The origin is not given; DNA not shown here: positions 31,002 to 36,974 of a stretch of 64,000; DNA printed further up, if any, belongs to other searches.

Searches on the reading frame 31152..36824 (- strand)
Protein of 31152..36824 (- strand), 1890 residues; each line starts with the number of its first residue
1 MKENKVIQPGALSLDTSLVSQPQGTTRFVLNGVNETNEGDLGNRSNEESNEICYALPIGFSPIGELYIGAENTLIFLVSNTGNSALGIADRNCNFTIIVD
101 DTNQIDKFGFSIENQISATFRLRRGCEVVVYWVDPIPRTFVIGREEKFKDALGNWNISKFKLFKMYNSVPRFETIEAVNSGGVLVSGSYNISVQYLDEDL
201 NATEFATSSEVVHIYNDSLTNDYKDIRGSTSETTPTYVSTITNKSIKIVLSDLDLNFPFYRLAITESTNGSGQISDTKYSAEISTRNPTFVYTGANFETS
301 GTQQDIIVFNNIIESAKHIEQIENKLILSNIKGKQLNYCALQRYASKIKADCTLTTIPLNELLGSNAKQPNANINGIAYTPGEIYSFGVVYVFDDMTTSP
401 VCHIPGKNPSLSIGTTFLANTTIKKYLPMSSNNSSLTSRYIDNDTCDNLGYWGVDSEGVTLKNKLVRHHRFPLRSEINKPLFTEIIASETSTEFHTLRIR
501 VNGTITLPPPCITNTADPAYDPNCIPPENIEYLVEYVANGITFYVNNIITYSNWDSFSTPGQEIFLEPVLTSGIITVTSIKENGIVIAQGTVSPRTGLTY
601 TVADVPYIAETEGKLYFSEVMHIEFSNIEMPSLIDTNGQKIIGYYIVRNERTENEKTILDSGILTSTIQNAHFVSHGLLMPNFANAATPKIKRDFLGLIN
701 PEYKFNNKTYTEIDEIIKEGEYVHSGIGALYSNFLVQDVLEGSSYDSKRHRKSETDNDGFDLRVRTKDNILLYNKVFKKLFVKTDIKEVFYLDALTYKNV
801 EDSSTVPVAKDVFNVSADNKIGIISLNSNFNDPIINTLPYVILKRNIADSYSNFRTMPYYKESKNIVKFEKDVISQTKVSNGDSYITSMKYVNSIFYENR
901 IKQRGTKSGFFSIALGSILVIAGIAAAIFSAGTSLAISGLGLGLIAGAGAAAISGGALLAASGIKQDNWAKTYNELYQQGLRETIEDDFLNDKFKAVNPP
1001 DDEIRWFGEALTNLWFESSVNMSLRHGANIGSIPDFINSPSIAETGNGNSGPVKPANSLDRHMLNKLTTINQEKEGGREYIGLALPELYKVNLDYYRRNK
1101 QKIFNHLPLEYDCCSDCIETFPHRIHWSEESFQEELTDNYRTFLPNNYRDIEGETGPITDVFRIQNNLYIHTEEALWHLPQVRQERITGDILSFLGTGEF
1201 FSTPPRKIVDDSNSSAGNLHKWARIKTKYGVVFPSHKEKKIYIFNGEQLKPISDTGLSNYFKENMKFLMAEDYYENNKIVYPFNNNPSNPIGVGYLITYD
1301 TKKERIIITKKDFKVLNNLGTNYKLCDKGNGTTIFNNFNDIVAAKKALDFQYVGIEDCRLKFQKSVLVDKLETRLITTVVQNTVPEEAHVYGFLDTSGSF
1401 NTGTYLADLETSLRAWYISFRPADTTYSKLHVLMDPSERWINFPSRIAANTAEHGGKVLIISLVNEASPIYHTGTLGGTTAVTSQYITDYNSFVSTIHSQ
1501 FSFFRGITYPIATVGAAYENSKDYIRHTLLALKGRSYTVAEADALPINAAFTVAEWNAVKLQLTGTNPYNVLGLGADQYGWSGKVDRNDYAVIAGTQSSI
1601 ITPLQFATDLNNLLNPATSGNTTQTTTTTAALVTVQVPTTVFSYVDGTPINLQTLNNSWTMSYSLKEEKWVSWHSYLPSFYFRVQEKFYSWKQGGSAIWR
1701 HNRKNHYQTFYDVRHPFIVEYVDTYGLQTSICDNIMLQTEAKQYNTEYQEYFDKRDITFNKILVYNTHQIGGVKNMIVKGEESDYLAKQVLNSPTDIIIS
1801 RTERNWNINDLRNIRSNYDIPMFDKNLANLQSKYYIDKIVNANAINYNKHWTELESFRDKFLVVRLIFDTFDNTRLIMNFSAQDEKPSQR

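Call 35: search_protein_families(library=pfam, proteins=[window:31152-36824:-], max_evalue=0.1)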
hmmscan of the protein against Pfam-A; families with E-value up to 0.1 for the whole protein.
window:31152-36824:- (1890 aa): 2 families
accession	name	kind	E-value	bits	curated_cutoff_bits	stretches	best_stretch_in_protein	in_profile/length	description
PF25731.1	crAss_MUZ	-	1.9e-38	132.8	27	3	1014-1286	962-1180/1224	Crassvirus muzzle protein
PF04888.17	SseC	-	0.044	13.8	30.2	1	907-968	55-119/312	Secretion system effector C (SseC) like family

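Call 36: search_protein_families(library=phrogs, proteins=[window:31152-36824:-], max_evalue=0.01)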
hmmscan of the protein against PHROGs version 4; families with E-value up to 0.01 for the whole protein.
window:31152-36824:- (1890 aa): 3 families
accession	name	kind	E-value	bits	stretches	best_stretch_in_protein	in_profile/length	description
phrog_15100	-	head and packaging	0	1926.3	1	3-1890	4-1783/1783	virion structural protein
phrog_28748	-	head and packaging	7.4e-09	34.7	1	1120-1286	1124-1292/1511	virion structural protein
phrog_38031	-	unknown function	2.3e-08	34.4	1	1615-1740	157-278/460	-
